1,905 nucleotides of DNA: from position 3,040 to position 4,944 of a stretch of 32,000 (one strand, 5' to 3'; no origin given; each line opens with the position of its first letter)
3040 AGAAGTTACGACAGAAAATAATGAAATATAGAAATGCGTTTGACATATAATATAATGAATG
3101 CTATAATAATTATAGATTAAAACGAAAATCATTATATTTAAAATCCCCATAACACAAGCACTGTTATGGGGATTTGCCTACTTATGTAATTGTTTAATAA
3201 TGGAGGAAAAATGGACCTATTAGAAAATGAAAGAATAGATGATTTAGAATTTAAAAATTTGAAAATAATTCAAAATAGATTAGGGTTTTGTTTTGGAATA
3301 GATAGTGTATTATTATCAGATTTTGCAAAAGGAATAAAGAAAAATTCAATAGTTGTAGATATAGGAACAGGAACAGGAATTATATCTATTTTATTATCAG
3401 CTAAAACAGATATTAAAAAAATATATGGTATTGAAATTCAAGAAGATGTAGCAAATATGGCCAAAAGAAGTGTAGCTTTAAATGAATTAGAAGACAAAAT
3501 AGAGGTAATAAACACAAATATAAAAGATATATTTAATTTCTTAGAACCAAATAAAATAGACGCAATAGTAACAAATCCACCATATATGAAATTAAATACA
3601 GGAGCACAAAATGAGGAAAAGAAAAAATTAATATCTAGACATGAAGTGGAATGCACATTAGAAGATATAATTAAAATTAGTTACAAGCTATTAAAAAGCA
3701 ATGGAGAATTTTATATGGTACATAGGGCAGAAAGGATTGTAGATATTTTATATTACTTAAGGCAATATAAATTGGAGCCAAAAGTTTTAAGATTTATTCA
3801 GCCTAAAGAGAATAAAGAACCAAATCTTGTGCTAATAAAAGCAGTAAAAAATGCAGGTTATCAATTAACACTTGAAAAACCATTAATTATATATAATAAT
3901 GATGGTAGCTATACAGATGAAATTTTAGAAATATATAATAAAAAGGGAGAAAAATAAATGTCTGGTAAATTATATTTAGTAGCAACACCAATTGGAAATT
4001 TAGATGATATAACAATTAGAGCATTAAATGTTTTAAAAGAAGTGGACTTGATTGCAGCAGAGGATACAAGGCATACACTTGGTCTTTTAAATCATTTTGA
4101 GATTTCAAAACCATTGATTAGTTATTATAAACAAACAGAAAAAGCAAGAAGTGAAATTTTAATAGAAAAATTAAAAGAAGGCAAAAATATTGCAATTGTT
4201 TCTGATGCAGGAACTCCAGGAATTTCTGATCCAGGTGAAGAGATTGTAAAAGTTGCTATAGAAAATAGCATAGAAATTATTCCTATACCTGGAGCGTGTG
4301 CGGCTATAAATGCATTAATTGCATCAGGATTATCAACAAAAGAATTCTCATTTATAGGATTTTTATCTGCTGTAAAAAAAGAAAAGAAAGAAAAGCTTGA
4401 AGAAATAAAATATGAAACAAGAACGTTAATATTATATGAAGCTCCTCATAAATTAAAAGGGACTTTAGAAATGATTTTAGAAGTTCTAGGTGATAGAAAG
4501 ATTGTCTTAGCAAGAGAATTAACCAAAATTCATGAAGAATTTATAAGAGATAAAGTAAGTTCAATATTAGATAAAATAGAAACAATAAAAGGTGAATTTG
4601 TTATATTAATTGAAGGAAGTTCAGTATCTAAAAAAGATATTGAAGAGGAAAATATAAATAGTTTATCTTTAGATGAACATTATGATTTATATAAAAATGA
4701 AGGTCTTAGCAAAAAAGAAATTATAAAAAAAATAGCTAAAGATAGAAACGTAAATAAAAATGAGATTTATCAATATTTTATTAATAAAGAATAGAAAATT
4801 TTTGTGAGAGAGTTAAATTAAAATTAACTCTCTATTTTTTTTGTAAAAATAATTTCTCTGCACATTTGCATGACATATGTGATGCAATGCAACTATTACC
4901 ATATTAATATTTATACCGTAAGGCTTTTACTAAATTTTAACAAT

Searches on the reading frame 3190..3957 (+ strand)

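Call 11: search_protein_families(library=pfam, proteins=[window:3190-3957:+], max_evalue=0.001)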
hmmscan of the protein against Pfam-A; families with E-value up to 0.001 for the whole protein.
window:3190-3957:+ (255 aa): 19 families
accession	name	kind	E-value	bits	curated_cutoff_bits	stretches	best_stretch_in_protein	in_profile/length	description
PF05175.20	MTS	-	1.1e-13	51.6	23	1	40-179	22-141/170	Methyltransferase small domain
PF13847.12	Methyltransf_31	-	3.2e-09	37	27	1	49-178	1-111/145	Methyltransferase domain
PF06325.19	PrmA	-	3.6e-09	37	22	1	48-129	158-233/296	Ribosomal protein L11 methyltransferase (PrmA)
PF02475.24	TRM5-TYW2_MTfase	-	5.2e-09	36.7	28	1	46-132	31-114/164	TRM5/TYW2 methyltransferase domain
PF12847.13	Methyltransf_18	-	8.4e-09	36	27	1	42-127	5-87/151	Methyltransferase domain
PF07669.17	Eco57I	-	1.7e-08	35.2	25.3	1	77-180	2-136/171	Eco57I restriction-modification methylase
PF02384.22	N6_Mtase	-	4.4e-07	30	20.4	1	51-144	46-147/311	N-6 DNA Methylase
PF13649.12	Methyltransf_25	-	7e-07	30.3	27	1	55-129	1-71/97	Methyltransferase domain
PF05971.18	Methyltransf_10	-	7e-07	29.3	23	1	41-147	92-202/299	RNA methyltransferase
PF08123.19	DOT1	-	3.3e-06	27.2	23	1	48-99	39-90/205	Histone methylation protein DOT1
PF01170.24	UPF0020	-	7.2e-06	26.3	22.3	1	74-134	75-133/197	RMKL-like, methyltransferase domain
PF02390.23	Methyltransf_4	-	1.1e-05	25.4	24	1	52-129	2-79/173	Putative methyltransferase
PF08241.18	Methyltransf_11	-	2.7e-05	25.2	21.2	1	56-128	1-66/95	Methyltransferase domain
PF13489.12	Methyltransf_23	-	0.00013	22.2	27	1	43-120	14-78/164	Methyltransferase domain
PF00398.26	RrnaAD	-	0.0002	21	24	1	48-114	27-88/263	Ribosomal RNA adenine dimethylase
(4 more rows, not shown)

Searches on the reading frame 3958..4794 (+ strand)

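Call 11: search_protein_families(library=pfam, proteins=[window:3958-4794:+], max_evalue=0.001)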
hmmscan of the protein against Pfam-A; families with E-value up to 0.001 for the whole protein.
window:3958-4794:+ (278 aa): 1 family
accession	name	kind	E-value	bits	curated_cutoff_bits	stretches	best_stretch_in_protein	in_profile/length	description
PF00590.25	TP_methylase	-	5.4e-33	115.2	27.8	1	4-202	1-210/212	Tetrapyrrole (Corrin/Porphyrin) Methylases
